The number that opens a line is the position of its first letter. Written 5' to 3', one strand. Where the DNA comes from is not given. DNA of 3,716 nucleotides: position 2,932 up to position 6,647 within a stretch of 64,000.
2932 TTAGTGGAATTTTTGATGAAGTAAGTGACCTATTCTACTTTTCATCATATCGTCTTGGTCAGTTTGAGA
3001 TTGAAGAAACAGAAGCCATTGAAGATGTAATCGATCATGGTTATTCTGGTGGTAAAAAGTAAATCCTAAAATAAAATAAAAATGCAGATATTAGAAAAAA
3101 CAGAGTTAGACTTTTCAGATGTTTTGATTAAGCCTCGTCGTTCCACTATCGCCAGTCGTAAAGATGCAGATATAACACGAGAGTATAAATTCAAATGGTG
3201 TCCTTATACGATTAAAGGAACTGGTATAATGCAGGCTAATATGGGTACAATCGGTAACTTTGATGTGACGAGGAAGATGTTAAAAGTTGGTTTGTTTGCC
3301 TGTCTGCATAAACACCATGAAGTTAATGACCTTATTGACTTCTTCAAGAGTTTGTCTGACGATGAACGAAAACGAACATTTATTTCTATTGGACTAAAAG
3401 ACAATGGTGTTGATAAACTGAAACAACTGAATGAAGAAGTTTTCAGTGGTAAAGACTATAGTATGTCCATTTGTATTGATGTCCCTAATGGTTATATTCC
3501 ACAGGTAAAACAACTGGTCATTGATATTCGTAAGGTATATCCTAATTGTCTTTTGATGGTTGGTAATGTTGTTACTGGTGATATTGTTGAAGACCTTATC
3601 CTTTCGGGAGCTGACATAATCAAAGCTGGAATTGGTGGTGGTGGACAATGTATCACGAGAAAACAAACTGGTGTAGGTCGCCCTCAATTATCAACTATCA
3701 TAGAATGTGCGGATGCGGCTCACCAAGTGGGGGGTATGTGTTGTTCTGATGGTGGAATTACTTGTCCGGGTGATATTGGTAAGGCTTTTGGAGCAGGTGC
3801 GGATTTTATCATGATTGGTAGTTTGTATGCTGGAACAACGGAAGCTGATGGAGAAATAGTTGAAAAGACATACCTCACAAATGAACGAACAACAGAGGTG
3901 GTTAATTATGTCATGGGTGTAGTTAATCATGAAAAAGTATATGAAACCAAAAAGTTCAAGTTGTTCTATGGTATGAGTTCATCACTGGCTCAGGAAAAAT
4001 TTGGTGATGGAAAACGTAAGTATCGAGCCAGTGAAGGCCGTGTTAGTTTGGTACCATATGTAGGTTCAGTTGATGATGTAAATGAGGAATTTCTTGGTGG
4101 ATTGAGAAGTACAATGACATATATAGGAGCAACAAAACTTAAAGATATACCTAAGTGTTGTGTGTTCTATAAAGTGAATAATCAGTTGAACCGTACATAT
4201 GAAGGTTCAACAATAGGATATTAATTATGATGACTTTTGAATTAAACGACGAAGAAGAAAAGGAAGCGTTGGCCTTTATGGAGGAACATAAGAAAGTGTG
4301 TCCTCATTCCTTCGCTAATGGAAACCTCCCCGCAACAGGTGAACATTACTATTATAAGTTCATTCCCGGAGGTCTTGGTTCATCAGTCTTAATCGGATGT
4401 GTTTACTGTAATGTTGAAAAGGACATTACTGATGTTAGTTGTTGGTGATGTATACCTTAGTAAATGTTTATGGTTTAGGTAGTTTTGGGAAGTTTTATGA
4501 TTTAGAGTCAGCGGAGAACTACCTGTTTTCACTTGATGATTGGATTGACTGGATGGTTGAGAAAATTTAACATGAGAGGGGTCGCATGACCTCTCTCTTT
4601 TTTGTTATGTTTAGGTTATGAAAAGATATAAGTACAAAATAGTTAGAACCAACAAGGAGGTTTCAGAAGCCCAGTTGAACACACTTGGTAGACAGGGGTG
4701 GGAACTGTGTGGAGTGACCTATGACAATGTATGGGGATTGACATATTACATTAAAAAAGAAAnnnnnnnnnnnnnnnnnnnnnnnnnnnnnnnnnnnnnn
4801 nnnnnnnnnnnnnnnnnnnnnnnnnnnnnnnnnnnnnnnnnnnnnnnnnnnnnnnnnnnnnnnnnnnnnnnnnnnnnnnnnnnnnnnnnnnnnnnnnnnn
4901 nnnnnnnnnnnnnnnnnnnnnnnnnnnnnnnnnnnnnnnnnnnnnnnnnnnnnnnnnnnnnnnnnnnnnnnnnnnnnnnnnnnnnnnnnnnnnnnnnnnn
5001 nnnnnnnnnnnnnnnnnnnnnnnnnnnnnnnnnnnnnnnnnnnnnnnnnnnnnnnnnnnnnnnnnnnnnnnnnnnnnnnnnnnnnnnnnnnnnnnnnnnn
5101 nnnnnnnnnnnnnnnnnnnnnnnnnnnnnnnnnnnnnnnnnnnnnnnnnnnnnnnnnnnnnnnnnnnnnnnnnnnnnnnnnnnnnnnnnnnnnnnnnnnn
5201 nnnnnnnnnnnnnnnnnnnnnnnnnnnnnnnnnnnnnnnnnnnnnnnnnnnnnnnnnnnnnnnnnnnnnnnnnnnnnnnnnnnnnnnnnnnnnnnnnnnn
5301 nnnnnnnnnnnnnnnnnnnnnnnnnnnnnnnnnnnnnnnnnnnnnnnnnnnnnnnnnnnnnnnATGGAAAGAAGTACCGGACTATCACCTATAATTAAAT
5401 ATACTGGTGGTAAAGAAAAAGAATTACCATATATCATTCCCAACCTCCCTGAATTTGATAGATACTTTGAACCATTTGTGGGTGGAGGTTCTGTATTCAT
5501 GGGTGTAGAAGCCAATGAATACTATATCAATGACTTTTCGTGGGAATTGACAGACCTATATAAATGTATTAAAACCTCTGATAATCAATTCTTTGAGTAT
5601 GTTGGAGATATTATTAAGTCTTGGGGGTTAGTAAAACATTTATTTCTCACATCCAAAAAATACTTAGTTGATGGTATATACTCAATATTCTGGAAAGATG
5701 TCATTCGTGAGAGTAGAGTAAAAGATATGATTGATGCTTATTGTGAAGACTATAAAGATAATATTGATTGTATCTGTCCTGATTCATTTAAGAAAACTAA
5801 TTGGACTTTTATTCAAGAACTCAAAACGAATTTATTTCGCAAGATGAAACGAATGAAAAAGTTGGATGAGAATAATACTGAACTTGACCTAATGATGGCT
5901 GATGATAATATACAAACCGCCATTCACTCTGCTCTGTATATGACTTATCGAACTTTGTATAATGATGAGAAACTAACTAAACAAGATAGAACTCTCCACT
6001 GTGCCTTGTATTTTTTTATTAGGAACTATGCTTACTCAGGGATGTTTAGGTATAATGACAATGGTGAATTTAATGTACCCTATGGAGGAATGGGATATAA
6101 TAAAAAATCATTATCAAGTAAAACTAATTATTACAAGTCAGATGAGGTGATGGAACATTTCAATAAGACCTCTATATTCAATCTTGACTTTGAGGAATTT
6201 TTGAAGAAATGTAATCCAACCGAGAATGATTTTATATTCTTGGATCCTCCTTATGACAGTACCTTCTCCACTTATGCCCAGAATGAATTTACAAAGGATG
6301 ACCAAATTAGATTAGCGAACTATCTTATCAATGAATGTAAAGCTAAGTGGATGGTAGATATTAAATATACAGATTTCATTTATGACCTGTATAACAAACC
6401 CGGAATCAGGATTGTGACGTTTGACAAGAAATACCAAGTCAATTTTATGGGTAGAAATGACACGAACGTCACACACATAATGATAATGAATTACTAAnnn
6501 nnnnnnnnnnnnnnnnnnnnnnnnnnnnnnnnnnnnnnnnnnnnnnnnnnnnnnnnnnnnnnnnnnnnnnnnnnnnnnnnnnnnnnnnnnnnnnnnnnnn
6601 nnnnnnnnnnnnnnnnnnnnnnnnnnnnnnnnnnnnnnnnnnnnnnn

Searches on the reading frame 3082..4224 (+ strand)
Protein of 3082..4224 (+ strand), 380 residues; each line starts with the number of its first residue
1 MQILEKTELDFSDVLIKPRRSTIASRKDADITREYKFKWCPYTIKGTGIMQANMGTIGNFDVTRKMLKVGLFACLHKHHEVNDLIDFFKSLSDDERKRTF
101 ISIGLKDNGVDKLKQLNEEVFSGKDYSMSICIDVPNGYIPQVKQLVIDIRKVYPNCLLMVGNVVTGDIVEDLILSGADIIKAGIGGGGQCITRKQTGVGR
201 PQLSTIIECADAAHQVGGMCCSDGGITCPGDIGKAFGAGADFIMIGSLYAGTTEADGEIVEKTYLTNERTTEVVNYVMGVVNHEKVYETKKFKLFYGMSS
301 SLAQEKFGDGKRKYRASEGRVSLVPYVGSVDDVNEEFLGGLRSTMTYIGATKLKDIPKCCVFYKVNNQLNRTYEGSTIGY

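Call 59: search_protein_families(library=phrogs, proteins=[window:3082-4224:+], max_evalue=0.00001)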
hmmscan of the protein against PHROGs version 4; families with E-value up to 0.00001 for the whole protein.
window:3082-4224:+ (380 aa): 1 family
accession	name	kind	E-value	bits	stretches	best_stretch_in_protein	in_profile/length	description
phrog_9582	-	other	1.5e-95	321.2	2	2-262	3-257/353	dehydrogenase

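Call 60: search_protein_families(library=pfam, proteins=[window:3082-4224:+], max_evalue=0.001)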
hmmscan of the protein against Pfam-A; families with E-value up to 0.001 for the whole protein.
window:3082-4224:+ (380 aa): 1 family
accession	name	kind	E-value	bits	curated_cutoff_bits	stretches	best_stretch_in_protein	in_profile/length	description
PF00478.31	IMPDH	-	1.5e-56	192.3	25.6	2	9-261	2-251/345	IMP dehydrogenase / GMP reductase domain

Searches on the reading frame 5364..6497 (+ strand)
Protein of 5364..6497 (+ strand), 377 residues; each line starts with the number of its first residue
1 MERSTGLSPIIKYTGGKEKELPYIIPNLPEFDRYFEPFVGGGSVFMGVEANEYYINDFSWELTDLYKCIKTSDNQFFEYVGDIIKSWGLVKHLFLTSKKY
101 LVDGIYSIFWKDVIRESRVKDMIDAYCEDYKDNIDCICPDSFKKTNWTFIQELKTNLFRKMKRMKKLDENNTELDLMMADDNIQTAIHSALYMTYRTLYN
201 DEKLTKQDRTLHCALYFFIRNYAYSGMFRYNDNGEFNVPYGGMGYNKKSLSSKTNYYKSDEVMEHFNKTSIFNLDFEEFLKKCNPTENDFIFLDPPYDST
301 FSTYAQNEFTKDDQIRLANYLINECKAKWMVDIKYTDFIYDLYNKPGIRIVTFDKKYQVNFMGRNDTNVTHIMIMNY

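Call 59: search_protein_families(library=phrogs, proteins=[window:5364-6497:+], max_evalue=0.00001)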
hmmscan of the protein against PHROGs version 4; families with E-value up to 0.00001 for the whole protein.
window:5364-6497:+ (377 aa): 4 families
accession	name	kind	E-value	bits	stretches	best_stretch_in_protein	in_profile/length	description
phrog_56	-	other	4.4e-51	175.9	2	186-377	141-323/647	DNA methyltransferase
phrog_26700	-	unknown function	5.2e-26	92.3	2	172-377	78-276/552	-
phrog_116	-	other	1.1e-20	74.5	1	7-355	510-756/779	DNA methyltransferase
phrog_1996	-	other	4.9e-13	50.3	1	251-377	19-141/150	DNA methyltransferase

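Call 60: search_protein_families(library=pfam, proteins=[window:5364-6497:+], max_evalue=0.001)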
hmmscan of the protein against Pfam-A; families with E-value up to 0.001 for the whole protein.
window:5364-6497:+ (377 aa): 1 family
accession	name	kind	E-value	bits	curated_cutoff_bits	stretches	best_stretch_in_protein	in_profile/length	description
PF02086.21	MethyltransfD12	-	1.4e-31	110.5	22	2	182-357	79-251/253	D12 class N6 adenine-specific DNA methyltransferase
